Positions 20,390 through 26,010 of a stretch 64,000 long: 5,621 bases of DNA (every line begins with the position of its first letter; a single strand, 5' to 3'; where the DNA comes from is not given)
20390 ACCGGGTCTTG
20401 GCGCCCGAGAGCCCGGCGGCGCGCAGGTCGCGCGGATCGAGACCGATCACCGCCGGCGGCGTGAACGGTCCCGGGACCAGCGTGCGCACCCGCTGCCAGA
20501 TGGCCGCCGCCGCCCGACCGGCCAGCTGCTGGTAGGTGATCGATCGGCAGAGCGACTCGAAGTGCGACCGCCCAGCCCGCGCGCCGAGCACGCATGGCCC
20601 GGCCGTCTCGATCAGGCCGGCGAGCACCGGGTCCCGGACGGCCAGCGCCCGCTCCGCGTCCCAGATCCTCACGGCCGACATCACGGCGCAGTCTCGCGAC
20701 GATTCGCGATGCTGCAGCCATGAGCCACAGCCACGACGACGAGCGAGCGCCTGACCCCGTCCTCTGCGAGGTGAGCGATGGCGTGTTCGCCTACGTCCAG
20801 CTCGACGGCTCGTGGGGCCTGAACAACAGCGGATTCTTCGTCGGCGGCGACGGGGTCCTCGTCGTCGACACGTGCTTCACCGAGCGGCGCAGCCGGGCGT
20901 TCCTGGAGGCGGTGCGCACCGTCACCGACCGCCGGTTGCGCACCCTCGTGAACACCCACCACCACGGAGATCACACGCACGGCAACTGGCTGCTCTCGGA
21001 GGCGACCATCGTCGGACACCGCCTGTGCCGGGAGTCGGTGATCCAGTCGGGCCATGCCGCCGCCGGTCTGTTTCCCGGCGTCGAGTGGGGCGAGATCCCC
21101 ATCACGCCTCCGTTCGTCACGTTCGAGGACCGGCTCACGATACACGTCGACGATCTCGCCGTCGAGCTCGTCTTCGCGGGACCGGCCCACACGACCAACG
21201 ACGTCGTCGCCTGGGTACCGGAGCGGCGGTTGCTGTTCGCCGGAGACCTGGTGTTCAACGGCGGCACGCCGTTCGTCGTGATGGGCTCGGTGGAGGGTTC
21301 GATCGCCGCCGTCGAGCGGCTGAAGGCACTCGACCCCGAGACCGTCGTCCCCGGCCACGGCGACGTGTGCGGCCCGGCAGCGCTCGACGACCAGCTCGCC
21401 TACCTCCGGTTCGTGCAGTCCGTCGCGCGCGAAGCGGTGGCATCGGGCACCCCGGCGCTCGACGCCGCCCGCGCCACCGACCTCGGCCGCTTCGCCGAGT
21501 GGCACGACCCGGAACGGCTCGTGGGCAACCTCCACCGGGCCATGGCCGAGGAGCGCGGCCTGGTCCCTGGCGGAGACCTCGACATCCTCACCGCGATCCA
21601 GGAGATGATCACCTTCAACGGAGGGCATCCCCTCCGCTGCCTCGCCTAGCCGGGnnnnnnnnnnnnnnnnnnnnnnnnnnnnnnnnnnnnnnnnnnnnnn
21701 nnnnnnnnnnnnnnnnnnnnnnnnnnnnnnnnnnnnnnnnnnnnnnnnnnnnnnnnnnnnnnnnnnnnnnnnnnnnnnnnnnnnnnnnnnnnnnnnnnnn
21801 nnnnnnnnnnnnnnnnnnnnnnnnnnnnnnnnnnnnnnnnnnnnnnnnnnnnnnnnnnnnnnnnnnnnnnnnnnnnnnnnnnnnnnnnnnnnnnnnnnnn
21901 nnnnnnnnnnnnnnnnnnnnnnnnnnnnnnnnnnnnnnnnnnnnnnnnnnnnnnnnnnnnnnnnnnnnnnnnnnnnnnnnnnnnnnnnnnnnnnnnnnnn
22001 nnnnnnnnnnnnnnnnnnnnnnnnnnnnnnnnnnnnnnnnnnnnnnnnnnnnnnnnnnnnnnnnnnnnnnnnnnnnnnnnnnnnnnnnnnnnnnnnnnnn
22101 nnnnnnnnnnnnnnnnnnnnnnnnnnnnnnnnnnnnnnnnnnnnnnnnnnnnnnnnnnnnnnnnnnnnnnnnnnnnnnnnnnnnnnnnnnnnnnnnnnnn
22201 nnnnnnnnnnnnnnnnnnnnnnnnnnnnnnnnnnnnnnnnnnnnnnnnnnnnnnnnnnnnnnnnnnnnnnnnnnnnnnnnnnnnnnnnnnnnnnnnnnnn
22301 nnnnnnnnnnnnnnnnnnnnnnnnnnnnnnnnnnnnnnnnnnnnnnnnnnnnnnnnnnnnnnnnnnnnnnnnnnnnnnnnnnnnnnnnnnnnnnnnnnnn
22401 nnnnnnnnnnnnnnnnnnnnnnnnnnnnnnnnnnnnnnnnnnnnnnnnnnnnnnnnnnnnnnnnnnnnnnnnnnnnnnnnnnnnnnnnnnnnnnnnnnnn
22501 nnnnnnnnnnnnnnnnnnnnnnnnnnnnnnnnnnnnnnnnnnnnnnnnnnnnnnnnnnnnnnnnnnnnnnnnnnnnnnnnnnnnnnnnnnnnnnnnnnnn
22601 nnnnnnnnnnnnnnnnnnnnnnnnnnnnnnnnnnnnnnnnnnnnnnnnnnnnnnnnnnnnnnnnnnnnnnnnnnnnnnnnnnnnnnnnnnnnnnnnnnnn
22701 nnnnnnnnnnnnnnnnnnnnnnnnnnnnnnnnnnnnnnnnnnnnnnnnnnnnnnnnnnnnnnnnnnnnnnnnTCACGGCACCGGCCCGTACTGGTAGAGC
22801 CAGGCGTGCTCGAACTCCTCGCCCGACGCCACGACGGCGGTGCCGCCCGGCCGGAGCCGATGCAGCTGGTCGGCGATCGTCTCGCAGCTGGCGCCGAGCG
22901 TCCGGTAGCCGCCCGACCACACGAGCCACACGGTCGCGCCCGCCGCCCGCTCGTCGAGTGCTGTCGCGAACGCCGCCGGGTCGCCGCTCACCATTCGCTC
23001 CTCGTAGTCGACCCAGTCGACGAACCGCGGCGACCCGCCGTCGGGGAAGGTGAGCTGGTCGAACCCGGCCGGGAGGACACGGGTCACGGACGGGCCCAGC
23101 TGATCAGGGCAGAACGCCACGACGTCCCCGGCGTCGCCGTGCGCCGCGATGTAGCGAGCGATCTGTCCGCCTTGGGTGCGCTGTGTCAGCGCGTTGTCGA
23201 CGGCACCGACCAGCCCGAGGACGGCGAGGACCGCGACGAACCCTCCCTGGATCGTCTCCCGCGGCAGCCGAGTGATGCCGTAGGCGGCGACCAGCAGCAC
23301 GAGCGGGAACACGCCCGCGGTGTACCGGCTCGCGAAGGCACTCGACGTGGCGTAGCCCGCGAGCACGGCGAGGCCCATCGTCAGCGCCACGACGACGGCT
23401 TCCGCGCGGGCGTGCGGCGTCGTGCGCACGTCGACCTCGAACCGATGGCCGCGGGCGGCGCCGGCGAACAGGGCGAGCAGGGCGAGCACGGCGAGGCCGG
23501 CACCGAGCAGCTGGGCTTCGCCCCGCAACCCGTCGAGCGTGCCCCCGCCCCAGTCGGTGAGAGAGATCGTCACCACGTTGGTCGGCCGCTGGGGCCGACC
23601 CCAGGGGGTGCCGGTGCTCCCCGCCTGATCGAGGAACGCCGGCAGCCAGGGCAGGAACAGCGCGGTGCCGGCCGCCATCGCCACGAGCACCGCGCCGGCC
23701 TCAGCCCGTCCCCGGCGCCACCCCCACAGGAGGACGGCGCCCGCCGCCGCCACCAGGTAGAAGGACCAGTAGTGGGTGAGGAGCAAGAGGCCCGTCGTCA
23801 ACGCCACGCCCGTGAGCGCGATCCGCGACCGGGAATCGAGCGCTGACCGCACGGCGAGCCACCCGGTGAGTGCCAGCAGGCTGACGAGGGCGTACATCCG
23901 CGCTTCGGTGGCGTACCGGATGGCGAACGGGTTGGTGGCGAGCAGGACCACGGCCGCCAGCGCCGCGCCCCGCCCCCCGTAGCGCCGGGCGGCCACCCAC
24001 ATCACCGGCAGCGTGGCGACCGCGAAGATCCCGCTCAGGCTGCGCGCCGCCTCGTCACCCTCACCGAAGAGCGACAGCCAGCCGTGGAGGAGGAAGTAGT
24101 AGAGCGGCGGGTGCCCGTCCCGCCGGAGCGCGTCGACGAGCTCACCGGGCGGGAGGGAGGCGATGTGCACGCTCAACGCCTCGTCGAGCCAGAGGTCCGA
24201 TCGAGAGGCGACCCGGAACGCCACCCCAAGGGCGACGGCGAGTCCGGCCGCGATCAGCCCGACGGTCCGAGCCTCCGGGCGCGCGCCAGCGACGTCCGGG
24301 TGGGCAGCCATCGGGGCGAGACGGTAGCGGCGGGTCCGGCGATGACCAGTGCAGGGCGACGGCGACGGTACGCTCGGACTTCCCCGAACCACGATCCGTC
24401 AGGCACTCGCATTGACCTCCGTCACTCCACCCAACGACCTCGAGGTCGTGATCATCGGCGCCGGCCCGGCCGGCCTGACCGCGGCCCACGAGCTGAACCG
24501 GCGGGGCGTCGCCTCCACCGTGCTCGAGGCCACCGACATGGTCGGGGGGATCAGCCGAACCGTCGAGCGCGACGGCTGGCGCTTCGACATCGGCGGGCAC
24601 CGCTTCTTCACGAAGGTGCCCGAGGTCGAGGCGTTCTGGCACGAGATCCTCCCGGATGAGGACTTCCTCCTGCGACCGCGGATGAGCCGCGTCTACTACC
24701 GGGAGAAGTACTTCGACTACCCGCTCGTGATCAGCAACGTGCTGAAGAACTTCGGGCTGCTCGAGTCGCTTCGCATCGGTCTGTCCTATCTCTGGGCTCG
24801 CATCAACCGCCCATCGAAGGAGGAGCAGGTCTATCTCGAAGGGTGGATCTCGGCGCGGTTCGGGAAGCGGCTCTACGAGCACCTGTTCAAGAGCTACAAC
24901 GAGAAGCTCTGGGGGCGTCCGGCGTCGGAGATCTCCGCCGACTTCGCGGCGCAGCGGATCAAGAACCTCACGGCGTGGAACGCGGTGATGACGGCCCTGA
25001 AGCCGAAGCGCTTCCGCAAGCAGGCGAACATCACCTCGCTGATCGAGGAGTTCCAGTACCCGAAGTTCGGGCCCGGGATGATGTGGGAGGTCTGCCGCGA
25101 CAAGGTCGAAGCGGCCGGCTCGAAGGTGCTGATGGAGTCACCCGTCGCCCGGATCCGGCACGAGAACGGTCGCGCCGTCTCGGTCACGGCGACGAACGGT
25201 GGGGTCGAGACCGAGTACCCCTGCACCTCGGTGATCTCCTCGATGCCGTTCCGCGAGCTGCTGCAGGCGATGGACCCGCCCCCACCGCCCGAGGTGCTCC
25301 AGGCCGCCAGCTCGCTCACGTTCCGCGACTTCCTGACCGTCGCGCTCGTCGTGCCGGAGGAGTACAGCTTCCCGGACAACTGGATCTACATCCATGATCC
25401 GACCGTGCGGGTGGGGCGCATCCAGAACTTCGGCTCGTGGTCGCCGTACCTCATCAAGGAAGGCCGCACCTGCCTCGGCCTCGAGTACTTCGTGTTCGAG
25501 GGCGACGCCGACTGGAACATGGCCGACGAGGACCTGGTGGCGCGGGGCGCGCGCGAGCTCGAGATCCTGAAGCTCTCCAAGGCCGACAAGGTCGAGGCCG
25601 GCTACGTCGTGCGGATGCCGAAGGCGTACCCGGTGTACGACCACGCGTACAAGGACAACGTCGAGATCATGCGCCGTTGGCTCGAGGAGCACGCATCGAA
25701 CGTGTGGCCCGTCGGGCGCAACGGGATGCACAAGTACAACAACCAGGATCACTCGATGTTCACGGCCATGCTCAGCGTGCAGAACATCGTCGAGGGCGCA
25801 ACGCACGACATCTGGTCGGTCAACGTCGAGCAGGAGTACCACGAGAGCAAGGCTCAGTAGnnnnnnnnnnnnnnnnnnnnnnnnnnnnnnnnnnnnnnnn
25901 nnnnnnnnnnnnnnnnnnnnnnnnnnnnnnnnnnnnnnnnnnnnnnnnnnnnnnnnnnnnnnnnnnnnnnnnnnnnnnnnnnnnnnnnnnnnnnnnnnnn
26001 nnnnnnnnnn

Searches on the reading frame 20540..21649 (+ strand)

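Call 66: search_protein_families(library=pfam, proteins=[window:20540-21649:+], max_evalue=0.0001)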
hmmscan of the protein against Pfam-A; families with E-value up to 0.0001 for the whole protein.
window:20540-21649:+ (369 aa): 1 family
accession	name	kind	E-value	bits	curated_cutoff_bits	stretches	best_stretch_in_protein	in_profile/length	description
PF00753.33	Lactamase_B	-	2e-28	100.1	22.7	1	92-273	3-196/196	Metallo-beta-lactamase superfamily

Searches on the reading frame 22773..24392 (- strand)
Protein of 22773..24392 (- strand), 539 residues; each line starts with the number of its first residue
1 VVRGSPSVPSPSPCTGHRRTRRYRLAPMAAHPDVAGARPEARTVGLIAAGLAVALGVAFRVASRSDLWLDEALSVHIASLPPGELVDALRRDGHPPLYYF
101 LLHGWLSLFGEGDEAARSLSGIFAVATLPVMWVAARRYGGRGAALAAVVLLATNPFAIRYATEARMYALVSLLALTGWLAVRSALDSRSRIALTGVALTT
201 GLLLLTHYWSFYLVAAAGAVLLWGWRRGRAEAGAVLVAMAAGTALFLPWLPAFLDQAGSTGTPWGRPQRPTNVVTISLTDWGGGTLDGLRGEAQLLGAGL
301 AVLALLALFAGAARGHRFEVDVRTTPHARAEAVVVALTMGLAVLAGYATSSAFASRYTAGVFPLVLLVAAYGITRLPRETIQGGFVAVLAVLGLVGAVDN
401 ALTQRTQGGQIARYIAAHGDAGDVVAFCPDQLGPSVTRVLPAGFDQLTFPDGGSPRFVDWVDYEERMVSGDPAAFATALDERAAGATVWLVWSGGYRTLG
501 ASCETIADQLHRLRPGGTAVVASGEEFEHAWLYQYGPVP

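Call 66: search_protein_families(library=pfam, proteins=[window:22773-24392:-], max_evalue=0.0001)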
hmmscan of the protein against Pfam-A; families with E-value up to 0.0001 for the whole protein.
window:22773-24392:- (539 aa): 1 family
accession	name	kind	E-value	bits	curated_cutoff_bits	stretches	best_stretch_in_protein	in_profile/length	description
PF13231.12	PMT_2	-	5.2e-15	56.4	26.1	1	94-250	2-158/160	Dolichyl-phosphate-mannose-protein mannosyltransferase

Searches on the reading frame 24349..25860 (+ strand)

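Call 3: search_protein_families(library=pfam, proteins=[window:24349-25860:+])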
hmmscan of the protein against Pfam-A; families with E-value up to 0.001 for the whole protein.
window:24349-25860:+ (503 aa): 12 families
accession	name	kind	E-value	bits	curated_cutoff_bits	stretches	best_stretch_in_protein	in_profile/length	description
PF01593.30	Amino_oxidase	-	9.8e-22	78.3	19.8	1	41-412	2-369/443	Flavin containing amine oxidoreductase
PF13450.12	NAD_binding_8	-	6.6e-15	55.6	21.9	1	35-99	1-67/68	NAD(P)-binding Rossmann-like domain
PF01266.30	DAO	-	6.8e-09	36.1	27.9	1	33-68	2-38/353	FAD dependent oxidoreductase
PF01494.25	FAD_binding_3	-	1.8e-07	31.2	22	1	31-62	2-33/349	FAD binding domain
PF00890.30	FAD_binding_2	-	1e-06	28.7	20.4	1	33-67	2-36/414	FAD binding domain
PF12831.13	FAD_oxidored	-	2.4e-06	27.6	27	1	32-68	1-37/416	FAD dependent oxidoreductase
PF07992.20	Pyr_redox_2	-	4.6e-06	26.7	26.1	1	32-64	2-35/291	Pyridine nucleotide-disulphide oxidoreductase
PF00070.33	Pyr_redox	-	7.2e-06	26.9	22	0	33-66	2-35/82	Pyridine nucleotide-disulphide oxidoreductase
PF03486.20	HI0933_like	-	1.1e-05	25.4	50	1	32-66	2-36/244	HI0933-like protein Rossmann domain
PF01946.23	Thi4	-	5.7e-05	22.9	26.2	1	31-67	18-55/235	Thi4 family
PF13738.12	Pyr_redox_3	-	5.8e-05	22.9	30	1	34-66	1-34/305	Pyridine nucleotide-disulphide oxidoreductase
PF05834.18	Lycopene_cycl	-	0.00018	21.2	23.4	0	33-65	2-36/380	Lycopene cyclase protein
